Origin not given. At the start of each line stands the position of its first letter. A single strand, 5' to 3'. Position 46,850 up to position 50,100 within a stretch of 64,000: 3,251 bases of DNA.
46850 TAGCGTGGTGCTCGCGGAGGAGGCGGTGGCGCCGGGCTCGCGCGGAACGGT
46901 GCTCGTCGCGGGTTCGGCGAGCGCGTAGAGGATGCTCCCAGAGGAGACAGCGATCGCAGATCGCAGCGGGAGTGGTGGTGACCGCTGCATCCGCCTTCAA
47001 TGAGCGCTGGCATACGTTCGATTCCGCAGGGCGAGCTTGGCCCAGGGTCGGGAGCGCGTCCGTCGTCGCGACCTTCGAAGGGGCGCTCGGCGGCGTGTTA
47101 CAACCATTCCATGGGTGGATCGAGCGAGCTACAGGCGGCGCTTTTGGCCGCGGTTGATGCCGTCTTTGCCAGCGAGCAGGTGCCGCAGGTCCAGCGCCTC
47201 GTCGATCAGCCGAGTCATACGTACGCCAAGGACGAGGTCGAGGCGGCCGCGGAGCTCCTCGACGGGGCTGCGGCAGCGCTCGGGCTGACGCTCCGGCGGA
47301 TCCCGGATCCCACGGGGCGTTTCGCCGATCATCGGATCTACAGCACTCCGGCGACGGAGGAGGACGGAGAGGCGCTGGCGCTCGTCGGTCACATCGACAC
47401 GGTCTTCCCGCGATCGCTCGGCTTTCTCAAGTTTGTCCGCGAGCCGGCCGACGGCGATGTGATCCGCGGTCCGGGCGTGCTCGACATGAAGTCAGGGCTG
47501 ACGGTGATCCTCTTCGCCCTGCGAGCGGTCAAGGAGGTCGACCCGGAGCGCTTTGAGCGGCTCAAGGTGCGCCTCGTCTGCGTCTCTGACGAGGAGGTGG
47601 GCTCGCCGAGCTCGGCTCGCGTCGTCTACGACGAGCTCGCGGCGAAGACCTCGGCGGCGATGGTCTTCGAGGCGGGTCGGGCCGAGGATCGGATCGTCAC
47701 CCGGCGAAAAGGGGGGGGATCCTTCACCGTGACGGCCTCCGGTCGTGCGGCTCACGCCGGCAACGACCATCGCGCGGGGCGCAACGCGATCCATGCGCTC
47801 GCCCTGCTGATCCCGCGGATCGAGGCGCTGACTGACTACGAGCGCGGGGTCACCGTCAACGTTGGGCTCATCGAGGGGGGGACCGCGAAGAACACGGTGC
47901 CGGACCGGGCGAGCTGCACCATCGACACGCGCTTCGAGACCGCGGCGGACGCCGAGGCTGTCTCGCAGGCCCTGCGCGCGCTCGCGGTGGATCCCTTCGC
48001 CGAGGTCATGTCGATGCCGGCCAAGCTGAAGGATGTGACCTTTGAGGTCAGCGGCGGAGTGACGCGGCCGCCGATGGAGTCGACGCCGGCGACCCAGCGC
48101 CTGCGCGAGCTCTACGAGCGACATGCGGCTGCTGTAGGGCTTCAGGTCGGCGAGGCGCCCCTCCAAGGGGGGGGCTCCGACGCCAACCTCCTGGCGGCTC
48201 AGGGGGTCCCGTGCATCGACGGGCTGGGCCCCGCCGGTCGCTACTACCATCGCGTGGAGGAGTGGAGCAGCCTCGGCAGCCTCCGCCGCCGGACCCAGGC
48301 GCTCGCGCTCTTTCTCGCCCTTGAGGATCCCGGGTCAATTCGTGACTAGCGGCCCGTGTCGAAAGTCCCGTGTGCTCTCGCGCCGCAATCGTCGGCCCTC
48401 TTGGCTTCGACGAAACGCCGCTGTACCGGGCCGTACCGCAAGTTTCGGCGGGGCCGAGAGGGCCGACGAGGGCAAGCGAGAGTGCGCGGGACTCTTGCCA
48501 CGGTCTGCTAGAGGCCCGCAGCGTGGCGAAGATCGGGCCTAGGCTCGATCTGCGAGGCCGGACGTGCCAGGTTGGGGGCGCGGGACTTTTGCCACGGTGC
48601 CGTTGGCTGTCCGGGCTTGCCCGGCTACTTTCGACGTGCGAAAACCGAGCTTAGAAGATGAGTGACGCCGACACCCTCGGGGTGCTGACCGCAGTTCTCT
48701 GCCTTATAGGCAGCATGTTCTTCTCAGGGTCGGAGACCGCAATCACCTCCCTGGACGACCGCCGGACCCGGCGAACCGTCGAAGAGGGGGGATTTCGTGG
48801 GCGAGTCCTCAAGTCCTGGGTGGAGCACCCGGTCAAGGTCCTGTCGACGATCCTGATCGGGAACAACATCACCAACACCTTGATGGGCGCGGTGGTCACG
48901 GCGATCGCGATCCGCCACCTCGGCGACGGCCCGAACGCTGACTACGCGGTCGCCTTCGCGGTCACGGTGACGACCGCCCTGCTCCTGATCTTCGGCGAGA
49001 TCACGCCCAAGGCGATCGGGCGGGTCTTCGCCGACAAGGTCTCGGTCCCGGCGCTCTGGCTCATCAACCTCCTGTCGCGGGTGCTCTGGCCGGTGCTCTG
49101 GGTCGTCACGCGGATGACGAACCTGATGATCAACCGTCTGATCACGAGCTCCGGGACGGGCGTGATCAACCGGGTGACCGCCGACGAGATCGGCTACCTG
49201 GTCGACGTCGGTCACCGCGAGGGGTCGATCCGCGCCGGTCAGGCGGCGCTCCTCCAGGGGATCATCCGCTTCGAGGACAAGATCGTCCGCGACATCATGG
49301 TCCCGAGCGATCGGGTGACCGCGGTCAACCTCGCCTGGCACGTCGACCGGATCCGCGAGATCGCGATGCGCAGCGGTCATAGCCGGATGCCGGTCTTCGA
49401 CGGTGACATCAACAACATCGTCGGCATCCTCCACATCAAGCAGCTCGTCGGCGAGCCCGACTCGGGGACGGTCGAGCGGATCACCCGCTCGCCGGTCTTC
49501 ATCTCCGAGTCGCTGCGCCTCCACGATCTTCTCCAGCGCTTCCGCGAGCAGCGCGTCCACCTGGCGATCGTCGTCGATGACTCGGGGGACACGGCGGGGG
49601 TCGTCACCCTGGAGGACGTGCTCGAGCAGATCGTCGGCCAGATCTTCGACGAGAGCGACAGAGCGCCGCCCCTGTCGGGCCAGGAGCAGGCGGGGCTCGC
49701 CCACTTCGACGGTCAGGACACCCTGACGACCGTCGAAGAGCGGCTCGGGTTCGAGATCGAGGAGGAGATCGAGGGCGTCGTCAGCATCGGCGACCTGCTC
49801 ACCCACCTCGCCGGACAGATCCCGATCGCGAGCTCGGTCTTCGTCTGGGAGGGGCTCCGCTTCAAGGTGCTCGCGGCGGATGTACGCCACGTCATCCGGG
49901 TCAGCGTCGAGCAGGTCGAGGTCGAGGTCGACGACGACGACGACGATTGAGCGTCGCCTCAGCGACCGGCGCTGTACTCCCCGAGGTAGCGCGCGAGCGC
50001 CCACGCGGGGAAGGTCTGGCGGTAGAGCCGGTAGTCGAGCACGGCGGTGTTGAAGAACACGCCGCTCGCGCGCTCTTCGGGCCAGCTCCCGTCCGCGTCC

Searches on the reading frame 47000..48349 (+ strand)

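Call 50: search_protein_families(library=ncbifam, proteins=[window:47000-48349:+], max_evalue=0.001)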
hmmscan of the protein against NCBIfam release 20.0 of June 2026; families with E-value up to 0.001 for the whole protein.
window:47000-48349:+ (449 aa): 41 families (the best 25 are shown)
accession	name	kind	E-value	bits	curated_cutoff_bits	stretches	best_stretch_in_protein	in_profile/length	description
NF005602.0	PRK07338.1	equivalog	8.9e-75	251.8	357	1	126-440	97-397/409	hydrolase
NF005678.0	PRK07473.1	equivalog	2e-53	181.8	386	1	64-440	17-373/376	M20/M25/M40 family metallo-hydrolase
NF004788.0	PRK06133.1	subfamily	2.8e-46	158.3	349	1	59-431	45-402/417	glutamate carboxypeptidase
TIGR01910.1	DapE-ArgE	subfamily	1e-30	107.2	217.6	1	64-431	4-370/373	ArgE/DapE family deacylase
NF005306.0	PRK06837.1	subfamily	9.1e-23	80.7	376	1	43-440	6-419/427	ArgE/DapE family deacylase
TIGR01900.1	dapE-gram_pos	equivalog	1.3e-22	80.2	304.2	1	121-439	55-350/351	succinyl-diaminopimelate desuccinylase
NF006365.0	PRK08588.1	subfamily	1.5e-20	73.9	289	1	124-328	65-274/383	succinyl-diaminopimelate desuccinylase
NF009557.0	PRK13009.1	equivalog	9.4e-20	71.1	284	1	61-431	6-363/377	succinyl-diaminopimelate desuccinylase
NF005710.0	PRK07522.1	subfamily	3.4e-19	69.3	412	1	81-371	29-322/391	acetylornithine deacetylase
NF006399.0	PRK08651.1-2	equivalog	4.7e-19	68.7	381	1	122-276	65-215/405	succinyl-diaminopimelate desuccinylase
TIGR01892.1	AcOrn-deacetyl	equivalog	7.6e-19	68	297.7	1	85-341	22-281/365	acetylornithine deacetylase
NF006402.0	PRK08651.1-5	equivalog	9.6e-16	57.7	369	1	74-336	15-269/369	succinyl-diaminopimelate desuccinylase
NF006400.0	PRK08651.1-3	equivalog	9.9e-16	57.5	374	1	120-434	80-398/410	succinyl-diaminopimelate desuccinylase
TIGR01246.1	dapE_proteo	equivalog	5.7e-12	45.3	361.8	1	122-432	54-360/370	succinyl-diaminopimelate desuccinylase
TIGR01891.1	amidohydrolases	subfamily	6e-12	45.4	153.75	1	188-342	115-277/366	amidohydrolase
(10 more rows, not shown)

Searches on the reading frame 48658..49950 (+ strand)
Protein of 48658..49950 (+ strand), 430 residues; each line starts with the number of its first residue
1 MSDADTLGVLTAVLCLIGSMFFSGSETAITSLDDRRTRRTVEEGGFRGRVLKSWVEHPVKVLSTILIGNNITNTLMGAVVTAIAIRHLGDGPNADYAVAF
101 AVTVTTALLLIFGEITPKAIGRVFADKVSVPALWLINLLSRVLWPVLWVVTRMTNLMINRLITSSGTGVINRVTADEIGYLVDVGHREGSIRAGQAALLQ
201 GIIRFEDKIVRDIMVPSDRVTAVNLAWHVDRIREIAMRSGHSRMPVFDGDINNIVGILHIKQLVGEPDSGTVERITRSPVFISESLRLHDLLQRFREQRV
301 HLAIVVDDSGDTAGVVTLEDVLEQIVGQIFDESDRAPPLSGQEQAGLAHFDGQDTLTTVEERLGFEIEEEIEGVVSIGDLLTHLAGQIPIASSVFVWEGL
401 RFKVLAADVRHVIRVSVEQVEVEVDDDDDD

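Call 50: search_protein_families(library=ncbifam, proteins=[window:48658-49950:+], max_evalue=0.001)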
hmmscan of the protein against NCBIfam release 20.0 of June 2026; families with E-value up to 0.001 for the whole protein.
window:48658-49950:+ (430 aa): 6 families
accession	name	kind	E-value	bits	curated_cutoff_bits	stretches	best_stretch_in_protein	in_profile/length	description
TIGR03520.1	GldE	subfamily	3.3e-57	194.4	376.05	1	13-418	2-406/408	gliding motility-associated protein GldE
NF008604.1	PRK11573.1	equivalog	3.1e-44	151.5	475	1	9-421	10-420/428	hypothetical protein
NF052568.1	PolamExpPaeASal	equivalog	1.4e-35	122.9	500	1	13-412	9-417/424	polyamine export protein PaeA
NF011675.0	PRK15094.1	equivalog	4.2e-32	111.6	379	1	190-418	49-280/292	CNNM family magnesium/cobalt transport protein CorC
NF038279.1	TF_CBS_SpxR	exception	2.1e-06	26.8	600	1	202-327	182-307/427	CBS-HotDog domain-containing transcription factor SpxR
TIGR01302.1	IMP_dehydrog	equivalog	0.00012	21.1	481.5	1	195-324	72-199/450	IMP dehydrogenase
